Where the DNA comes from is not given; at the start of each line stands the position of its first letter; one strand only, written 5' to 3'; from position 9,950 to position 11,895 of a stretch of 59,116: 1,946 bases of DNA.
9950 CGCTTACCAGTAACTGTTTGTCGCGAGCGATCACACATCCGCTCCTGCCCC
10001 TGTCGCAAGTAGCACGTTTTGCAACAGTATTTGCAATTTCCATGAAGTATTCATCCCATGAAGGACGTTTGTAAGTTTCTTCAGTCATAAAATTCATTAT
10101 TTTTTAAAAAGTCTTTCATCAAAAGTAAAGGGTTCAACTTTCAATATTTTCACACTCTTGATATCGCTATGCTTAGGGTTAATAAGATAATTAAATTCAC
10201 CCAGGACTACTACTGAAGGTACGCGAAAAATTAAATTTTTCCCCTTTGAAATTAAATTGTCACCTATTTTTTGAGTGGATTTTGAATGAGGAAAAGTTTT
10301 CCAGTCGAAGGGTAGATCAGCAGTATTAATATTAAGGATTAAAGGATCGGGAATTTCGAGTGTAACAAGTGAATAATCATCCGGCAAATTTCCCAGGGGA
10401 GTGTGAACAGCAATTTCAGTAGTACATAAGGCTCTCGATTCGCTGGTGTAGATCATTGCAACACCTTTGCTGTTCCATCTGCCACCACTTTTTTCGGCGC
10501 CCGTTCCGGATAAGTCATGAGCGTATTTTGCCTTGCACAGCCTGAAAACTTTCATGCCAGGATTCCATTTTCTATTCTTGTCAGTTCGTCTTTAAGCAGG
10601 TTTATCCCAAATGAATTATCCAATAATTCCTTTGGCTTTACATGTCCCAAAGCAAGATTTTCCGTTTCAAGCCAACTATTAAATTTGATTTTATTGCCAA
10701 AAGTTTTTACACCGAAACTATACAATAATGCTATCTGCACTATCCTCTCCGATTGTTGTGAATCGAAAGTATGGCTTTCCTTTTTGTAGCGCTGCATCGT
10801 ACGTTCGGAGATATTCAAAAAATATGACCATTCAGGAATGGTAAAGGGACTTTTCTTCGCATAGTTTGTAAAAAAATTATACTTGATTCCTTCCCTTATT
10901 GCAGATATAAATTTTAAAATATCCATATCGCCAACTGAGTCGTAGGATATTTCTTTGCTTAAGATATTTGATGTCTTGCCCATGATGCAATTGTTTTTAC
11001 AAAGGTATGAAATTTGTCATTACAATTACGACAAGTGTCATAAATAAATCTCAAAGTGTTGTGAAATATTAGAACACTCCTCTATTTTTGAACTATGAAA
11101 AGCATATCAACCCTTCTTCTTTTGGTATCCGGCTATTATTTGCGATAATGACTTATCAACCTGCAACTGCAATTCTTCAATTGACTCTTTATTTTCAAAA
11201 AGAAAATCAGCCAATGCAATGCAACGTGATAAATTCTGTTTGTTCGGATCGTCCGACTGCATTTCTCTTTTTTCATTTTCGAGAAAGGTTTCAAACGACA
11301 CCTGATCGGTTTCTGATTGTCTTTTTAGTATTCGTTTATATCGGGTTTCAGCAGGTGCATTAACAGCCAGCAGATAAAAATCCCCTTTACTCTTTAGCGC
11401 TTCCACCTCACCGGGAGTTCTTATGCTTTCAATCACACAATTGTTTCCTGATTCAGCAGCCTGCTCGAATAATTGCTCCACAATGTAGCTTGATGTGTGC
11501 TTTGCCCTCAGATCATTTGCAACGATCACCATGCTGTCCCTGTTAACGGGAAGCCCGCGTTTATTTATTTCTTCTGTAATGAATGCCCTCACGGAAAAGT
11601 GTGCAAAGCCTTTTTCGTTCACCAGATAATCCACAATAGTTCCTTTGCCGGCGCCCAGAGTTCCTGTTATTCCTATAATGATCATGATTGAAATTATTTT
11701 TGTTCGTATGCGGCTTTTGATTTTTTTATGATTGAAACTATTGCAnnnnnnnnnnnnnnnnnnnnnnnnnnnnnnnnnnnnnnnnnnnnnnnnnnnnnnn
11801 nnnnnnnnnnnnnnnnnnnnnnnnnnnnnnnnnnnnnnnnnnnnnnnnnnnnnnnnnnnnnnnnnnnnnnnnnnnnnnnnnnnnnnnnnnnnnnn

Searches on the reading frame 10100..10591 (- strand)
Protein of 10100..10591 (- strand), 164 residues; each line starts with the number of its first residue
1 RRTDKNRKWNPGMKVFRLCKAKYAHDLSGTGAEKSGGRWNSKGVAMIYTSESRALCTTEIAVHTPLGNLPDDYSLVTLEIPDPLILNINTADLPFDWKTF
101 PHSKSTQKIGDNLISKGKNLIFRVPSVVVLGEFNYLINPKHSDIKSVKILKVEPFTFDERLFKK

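Call 48: search_protein_families(library=pfam, proteins=[window:10100-10591:-], max_evalue=0.0001)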
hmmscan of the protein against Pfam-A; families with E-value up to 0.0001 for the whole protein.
window:10100-10591:- (164 aa): 1 family
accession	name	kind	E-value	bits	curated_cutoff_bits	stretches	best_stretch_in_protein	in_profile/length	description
PF08808.17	RES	-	5.4e-26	91.9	23.2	1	15-158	2-157/157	RES domain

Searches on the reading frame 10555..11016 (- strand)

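Call 48: search_protein_families(library=pfam, proteins=[window:10555-11016:-], max_evalue=0.0001)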
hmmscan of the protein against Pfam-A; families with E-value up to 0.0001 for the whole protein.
window:10555-11016:- (154 aa): 2 families
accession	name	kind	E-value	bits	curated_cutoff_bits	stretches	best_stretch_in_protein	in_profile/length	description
PF09722.15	Xre_MbcA_ParS_C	-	1e-08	35.4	24.5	1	105-151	5-51/51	Antitoxin Xre/MbcA/ParS C-terminal toxin-binding domain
PF20432.4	Xre-like-HTH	-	3.2e-08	34.2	25.8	1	36-96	2-62/63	Antitoxin Xre-like helix-turn-helix domain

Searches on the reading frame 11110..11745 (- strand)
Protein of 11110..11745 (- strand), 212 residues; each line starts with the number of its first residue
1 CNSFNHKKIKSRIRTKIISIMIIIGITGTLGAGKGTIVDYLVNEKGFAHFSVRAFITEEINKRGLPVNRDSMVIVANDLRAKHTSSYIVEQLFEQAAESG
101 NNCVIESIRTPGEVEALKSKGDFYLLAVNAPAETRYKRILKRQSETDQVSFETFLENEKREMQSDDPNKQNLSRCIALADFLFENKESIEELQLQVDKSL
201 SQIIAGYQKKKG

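Call 48: search_protein_families(library=pfam, proteins=[window:11110-11745:-], max_evalue=0.0001)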
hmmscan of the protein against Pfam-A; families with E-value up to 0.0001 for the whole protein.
window:11110-11745:- (212 aa): 2 families
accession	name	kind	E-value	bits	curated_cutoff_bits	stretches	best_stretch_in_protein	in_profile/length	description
PF13238.12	AAA_18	-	1.7e-13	51.6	29.4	1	24-158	1-122/128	AAA domain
PF13207.12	AAA_17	-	1.8e-09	38.5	27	1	28-150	2-131/136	AAA domain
